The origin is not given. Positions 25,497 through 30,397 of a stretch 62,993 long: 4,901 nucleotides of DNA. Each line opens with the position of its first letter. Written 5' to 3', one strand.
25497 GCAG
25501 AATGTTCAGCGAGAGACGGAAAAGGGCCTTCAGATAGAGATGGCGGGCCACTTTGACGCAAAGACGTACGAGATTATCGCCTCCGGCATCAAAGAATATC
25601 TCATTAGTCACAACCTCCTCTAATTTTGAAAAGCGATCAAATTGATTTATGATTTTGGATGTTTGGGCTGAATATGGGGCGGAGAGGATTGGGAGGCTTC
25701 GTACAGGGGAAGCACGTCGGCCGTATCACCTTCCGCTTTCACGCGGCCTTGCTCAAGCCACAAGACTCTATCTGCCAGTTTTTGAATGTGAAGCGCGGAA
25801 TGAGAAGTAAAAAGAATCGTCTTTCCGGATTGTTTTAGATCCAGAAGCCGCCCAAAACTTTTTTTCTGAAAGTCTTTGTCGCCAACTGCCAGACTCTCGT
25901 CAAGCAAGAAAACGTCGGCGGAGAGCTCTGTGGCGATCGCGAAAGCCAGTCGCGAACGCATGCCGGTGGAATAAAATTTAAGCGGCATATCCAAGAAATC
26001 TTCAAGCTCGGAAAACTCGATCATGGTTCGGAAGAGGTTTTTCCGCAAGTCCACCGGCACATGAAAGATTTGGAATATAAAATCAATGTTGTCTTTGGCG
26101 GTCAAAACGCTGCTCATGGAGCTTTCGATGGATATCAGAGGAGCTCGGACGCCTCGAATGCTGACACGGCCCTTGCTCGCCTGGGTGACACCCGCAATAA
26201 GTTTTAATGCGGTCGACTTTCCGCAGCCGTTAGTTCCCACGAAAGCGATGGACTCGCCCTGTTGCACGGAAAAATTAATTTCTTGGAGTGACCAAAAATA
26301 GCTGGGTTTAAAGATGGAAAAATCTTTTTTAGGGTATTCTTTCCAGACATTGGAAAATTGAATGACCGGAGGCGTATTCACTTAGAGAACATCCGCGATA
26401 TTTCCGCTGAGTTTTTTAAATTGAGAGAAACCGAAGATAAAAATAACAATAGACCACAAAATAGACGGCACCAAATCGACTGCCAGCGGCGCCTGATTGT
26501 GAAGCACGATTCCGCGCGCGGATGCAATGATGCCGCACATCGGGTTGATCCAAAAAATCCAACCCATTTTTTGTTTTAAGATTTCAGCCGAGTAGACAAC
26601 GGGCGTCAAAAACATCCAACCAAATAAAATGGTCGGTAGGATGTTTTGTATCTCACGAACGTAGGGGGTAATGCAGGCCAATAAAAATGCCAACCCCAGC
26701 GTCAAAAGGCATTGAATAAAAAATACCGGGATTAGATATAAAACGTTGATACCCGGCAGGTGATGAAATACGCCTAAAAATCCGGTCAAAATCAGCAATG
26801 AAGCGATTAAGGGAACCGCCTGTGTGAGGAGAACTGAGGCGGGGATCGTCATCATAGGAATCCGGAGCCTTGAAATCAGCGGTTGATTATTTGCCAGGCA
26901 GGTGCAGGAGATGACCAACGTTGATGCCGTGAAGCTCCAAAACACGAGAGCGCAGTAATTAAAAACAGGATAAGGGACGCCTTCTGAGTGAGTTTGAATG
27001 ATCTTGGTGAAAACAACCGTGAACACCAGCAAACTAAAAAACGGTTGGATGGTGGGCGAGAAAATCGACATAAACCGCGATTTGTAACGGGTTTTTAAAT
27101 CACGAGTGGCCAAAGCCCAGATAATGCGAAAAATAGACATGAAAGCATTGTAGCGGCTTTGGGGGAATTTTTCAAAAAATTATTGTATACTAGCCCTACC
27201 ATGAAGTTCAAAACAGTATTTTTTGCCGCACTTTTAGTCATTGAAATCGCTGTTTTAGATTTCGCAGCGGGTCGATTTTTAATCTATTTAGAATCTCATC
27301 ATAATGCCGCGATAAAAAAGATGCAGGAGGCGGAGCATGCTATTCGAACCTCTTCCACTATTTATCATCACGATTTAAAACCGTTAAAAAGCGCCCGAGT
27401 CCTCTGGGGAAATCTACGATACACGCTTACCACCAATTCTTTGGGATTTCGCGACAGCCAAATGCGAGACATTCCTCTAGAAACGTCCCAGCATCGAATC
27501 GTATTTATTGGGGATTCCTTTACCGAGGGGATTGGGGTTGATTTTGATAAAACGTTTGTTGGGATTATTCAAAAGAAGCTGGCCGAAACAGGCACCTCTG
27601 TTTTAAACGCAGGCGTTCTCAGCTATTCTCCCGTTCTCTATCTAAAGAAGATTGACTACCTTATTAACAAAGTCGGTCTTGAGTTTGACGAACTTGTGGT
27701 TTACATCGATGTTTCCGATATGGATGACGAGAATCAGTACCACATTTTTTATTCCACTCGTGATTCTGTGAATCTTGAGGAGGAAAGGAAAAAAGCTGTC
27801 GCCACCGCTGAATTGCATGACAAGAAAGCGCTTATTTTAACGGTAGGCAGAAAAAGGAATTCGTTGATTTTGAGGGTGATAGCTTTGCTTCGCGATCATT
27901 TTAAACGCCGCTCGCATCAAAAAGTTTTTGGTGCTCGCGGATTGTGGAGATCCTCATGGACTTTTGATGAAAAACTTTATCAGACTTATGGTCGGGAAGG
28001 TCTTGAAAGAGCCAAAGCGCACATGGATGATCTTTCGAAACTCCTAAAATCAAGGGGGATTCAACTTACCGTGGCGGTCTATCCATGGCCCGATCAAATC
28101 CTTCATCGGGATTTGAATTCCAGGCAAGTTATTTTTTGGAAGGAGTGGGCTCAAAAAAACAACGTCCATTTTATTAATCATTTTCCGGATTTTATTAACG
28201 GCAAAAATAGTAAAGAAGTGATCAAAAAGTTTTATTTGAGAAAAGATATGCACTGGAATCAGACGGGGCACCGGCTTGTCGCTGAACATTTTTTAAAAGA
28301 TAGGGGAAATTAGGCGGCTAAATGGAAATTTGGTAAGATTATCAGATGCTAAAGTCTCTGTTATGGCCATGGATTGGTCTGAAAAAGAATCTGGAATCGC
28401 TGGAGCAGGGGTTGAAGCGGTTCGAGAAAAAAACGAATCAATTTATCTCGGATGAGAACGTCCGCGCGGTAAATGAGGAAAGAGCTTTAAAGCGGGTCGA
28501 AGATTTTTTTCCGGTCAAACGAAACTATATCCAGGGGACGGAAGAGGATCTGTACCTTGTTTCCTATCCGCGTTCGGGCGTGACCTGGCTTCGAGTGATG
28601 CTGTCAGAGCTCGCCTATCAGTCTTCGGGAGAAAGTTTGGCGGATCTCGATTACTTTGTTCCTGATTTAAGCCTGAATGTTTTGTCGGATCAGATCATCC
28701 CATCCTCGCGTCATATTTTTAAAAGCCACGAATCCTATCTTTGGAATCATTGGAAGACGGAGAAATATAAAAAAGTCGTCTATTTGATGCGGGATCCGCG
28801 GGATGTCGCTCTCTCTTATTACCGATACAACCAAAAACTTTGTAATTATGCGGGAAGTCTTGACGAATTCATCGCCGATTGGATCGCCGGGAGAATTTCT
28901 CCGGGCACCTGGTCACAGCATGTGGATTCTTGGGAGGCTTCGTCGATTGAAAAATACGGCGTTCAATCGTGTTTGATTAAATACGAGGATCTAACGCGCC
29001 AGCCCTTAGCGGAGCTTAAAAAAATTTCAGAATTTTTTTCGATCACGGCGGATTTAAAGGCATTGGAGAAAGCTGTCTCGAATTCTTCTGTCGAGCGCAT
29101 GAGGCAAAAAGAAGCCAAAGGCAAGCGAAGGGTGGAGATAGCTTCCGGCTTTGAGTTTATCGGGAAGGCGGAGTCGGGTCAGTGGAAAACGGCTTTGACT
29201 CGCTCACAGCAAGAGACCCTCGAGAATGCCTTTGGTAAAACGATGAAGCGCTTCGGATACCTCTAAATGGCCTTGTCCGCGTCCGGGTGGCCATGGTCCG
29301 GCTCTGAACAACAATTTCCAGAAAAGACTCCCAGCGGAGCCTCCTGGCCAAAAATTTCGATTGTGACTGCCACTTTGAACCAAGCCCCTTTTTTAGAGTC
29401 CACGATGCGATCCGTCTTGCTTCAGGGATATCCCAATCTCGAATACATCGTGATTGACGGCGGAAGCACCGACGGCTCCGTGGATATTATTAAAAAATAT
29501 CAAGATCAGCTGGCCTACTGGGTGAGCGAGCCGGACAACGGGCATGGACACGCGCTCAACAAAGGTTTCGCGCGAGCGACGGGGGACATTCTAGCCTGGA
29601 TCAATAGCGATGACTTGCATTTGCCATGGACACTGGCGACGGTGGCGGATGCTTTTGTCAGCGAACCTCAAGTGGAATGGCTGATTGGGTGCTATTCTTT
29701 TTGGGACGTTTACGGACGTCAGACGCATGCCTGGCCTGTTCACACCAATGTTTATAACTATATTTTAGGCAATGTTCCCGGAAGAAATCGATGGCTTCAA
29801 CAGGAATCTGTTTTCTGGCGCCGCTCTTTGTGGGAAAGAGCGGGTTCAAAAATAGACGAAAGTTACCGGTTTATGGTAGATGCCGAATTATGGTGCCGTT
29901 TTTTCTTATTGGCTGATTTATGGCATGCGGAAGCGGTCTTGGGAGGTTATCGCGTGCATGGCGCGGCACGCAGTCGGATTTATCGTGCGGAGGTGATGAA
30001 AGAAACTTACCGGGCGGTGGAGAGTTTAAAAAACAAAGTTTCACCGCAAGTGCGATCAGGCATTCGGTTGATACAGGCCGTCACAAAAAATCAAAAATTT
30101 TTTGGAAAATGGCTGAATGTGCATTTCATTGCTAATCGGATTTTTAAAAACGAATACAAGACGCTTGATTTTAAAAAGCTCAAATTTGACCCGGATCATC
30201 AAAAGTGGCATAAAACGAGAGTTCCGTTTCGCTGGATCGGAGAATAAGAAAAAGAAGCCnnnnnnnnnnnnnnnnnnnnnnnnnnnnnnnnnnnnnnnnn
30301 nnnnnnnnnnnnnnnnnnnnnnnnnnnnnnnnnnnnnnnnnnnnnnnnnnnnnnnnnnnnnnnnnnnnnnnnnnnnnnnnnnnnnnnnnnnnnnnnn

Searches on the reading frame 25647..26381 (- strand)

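Call 7: search_protein_families(library=pfam, proteins=[window:25647-26381:-], max_evalue=0.01)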
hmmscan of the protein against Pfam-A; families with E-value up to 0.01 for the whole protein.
window:25647-26381:- (244 aa): 4 families
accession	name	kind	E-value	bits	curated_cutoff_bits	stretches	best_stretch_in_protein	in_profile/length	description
PF00005.33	ABC_tran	-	2.8e-19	70.5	25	1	32-164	1-136/137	ABC transporter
PF13304.12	AAA_21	-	0.00037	21.1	27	0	46-93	3-60/304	AAA domain, putative AbiEii toxin, Type IV TA system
PF13476.12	AAA_23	-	0.0025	18.9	27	1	31-70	11-47/201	AAA domain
PF13175.12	AAA_15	-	0.0034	17.5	32.1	1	35-68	19-49/374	AAA ATPase domain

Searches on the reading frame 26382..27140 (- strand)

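Call 7: search_protein_families(library=pfam, proteins=[window:26382-27140:-], max_evalue=0.01)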
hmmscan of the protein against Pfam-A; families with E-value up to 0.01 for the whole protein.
window:26382-27140:- (252 aa): 1 family
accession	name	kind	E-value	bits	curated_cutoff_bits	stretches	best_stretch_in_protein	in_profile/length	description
PF01061.29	ABC2_membrane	-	4.7e-19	69.2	26.9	1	7-211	3-209/211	ABC-2 type transporter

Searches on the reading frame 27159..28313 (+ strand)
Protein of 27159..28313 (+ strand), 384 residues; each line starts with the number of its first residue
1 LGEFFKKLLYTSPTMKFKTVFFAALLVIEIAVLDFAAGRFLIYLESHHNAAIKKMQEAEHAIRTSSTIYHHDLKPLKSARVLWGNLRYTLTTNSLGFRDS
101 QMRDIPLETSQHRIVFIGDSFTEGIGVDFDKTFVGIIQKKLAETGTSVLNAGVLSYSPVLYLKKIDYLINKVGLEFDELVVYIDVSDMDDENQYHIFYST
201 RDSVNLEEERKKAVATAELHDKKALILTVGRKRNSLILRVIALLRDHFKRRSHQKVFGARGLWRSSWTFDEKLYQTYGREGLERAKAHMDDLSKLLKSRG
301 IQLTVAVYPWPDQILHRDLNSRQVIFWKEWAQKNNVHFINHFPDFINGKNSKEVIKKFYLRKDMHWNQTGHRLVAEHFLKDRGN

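Call 7: search_protein_families(library=pfam, proteins=[window:27159-28313:+], max_evalue=0.01)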
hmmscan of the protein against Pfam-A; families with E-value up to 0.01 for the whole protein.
window:27159-28313:+ (384 aa): 3 families
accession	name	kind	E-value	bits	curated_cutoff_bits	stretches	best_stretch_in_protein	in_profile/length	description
PF16822.11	ALGX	-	7.3e-08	32.8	26.5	1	267-376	8-124/268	SGNH hydrolase-like domain, acetyltransferase AlgX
PF13472.12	Lipase_GDSL_2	-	7.4e-06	27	32.9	1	116-373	1-178/178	GDSL-like Lipase/Acylhydrolase family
PF19040.6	SGNH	-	0.0058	16.8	27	0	320-380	187-248/248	SGNH domain (fused to AT3 domains)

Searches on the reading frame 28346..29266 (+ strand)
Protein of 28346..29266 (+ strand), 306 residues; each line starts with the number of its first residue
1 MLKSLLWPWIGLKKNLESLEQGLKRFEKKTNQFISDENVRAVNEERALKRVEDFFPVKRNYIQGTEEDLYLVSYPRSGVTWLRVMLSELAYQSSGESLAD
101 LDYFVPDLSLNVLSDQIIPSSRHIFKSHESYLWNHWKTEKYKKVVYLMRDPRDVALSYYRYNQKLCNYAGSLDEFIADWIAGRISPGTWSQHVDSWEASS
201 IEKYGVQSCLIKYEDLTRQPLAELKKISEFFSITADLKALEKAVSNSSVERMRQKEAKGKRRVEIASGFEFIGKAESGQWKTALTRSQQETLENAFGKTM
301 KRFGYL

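Call 7: search_protein_families(library=pfam, proteins=[window:28346-29266:+], max_evalue=0.01)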
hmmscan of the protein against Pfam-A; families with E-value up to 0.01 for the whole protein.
window:28346-29266:+ (306 aa): 2 families
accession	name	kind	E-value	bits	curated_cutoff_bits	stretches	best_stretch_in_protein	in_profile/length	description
PF00685.33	Sulfotransfer_1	-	9.5e-35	120.6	22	1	67-304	2-255/255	Sulfotransferase domain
PF13469.12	Sulfotransfer_3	-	1.8e-09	38.6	27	1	143-234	126-213/216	Sulfotransferase family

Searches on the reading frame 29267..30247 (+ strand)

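Call 8: search_protein_families(library=pfam, proteins=[window:29267-30247:+], max_evalue=0.01)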
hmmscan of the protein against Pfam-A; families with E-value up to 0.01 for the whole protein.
window:29267-30247:+ (326 aa): 3 families
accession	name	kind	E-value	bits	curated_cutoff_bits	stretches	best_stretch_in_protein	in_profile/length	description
PF00535.33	Glycos_transf_2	-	2.1e-25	90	23.3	1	31-154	1-128/168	Glycosyl transferase family 2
PF13641.12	Glyco_tranf_2_3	-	8.4e-09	36.2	27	1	28-157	1-133/230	Glycosyltransferase like family 2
PF10111.15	Glyco_tranf_2_2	-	1e-06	28.9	27.3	1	38-125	10-101/276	Glycosyltransferase like family 2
